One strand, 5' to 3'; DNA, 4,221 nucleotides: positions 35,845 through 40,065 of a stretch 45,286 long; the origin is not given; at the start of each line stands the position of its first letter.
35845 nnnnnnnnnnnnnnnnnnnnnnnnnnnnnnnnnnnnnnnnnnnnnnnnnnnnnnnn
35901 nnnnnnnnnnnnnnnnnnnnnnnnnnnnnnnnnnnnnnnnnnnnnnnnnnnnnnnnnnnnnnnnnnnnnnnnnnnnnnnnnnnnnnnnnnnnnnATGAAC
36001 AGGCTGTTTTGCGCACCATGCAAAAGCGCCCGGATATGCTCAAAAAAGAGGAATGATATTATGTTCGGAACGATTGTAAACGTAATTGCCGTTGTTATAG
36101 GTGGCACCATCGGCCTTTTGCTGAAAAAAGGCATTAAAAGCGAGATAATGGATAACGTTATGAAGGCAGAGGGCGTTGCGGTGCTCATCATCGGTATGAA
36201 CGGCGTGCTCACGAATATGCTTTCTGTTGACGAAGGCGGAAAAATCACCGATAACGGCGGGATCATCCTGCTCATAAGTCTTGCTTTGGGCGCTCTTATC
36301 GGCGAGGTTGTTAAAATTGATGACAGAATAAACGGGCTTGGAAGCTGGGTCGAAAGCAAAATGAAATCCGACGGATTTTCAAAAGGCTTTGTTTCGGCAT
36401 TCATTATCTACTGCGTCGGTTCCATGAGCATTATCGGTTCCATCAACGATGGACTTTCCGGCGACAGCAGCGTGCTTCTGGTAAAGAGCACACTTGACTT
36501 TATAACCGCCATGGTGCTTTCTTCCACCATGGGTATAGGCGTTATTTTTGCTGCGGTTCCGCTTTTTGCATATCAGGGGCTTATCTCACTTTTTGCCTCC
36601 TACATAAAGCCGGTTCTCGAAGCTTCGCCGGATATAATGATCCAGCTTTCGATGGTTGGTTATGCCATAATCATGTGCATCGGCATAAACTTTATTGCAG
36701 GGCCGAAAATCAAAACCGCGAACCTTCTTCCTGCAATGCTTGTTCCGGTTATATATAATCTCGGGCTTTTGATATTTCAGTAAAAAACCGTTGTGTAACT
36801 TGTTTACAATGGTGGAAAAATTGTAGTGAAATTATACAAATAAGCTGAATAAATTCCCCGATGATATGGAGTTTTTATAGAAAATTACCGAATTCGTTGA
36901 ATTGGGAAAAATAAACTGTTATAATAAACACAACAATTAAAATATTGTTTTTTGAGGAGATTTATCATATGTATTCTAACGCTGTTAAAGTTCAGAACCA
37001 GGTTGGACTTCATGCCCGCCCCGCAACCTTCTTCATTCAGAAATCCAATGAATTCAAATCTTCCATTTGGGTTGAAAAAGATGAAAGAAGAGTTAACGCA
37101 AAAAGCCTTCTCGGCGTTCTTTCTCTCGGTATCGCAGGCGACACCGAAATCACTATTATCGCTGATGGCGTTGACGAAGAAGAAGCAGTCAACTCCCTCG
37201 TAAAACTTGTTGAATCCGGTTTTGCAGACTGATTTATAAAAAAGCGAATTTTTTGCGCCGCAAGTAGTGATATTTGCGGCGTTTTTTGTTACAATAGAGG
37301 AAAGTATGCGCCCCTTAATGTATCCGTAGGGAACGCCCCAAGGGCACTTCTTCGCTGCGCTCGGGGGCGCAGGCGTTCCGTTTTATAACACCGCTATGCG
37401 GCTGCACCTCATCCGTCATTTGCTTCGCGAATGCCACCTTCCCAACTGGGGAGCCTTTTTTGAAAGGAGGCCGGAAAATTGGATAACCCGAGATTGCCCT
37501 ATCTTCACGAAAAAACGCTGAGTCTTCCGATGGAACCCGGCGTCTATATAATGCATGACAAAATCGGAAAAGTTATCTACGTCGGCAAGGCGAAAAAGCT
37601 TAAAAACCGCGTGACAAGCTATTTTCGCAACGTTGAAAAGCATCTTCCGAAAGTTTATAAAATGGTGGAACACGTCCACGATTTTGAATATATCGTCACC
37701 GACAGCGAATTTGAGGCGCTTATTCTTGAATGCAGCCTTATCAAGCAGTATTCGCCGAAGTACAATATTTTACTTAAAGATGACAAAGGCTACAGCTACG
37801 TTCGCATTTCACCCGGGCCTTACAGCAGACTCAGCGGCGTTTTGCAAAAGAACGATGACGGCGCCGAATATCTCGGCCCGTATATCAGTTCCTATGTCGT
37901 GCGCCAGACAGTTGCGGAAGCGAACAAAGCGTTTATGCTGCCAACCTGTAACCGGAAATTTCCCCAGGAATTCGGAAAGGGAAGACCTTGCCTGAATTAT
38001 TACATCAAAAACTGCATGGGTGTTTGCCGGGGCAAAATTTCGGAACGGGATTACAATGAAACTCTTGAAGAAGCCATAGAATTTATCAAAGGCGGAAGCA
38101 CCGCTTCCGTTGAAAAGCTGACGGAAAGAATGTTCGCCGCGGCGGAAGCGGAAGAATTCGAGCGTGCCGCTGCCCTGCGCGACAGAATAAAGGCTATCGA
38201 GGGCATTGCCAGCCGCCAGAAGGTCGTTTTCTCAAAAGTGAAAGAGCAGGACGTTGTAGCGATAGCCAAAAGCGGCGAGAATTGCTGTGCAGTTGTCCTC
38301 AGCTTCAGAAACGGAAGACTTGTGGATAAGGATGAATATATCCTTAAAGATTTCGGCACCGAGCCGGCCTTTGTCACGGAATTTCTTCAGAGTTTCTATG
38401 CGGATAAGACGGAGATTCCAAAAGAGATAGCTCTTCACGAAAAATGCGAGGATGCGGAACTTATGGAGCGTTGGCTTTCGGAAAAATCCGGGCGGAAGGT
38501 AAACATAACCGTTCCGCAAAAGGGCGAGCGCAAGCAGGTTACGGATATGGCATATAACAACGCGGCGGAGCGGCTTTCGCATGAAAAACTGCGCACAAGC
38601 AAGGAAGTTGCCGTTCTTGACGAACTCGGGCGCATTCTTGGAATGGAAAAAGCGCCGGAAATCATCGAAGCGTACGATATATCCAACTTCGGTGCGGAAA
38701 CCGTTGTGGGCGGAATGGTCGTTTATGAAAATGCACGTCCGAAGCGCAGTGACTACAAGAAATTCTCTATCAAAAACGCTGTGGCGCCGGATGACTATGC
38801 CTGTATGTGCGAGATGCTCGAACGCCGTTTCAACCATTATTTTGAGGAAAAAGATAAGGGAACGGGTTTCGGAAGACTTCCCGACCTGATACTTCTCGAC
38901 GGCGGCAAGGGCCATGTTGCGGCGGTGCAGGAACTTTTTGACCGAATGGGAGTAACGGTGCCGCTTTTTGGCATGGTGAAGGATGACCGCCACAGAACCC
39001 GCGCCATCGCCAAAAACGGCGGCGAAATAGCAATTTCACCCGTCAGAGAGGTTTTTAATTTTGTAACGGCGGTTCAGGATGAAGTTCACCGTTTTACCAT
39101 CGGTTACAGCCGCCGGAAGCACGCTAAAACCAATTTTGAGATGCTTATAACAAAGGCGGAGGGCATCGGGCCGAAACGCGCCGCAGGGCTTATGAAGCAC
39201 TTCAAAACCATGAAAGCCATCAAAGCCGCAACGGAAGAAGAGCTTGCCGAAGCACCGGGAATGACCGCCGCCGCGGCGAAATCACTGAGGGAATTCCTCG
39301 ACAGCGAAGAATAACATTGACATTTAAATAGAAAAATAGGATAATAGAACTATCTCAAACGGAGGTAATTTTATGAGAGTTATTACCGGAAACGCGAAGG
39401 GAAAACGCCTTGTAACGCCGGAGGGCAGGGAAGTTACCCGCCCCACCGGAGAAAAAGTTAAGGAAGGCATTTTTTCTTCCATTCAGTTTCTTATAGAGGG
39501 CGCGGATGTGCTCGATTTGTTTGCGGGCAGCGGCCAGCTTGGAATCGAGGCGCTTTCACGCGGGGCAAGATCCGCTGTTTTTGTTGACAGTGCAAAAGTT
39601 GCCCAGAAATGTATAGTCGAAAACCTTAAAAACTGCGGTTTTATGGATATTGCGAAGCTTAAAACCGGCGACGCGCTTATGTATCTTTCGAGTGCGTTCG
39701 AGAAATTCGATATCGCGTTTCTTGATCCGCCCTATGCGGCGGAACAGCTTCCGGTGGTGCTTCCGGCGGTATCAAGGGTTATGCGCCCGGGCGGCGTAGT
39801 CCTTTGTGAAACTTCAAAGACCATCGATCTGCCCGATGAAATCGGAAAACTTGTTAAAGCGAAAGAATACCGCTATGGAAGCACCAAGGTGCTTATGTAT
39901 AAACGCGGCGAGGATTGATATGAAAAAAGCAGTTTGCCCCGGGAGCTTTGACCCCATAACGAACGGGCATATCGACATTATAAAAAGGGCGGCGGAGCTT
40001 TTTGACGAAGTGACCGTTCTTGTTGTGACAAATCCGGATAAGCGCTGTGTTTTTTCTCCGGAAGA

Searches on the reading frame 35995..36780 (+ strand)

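Call 8: search_protein_families(library=pfam, proteins=[window:35995-36780:+], max_evalue=0.001)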
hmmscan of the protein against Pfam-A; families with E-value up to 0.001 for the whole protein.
window:35995-36780:+ (262 aa): 1 family
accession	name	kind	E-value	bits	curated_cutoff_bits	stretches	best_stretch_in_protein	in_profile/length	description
PF04474.17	DUF554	-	3.7e-69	233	25.1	1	24-254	1-218/220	Protein of unknown function (DUF554)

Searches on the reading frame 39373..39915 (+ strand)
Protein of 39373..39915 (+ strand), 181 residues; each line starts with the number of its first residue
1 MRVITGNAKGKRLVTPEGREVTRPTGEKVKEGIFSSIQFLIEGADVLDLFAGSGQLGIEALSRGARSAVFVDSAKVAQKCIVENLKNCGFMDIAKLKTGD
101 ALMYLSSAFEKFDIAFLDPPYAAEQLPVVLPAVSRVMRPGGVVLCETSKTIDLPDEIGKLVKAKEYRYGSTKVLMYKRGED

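Call 8: search_protein_families(library=pfam, proteins=[window:39373-39915:+], max_evalue=0.001)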
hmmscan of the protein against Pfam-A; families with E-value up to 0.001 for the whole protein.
window:39373-39915:+ (181 aa): 7 families
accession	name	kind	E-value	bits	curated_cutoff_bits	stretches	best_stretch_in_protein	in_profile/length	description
PF03602.21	Cons_hypoth95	-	4.9e-48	163.6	24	1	1-177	1-182/182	Conserved hypothetical protein 95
PF13847.12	Methyltransf_31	-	1.6e-05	25.1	27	1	43-156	4-121/145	Methyltransferase domain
PF13649.12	Methyltransf_25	-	2e-05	25.6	27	1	46-141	1-97/97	Methyltransferase domain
PF02005.22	TRM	-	0.0002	21.1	27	1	44-119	51-128/376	N2,N2-dimethylguanosine tRNA methyltransferase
PF05175.20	MTS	-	0.00025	21.2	23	1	44-125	33-112/170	Methyltransferase small domain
PF01209.24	Ubie_methyltran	-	0.00029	20.7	20.1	1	41-150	46-157/233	ubiE/COQ5 methyltransferase family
PF06325.19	PrmA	-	0.00096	19.2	22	0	42-100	161-219/296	Ribosomal protein L11 methyltransferase (PrmA)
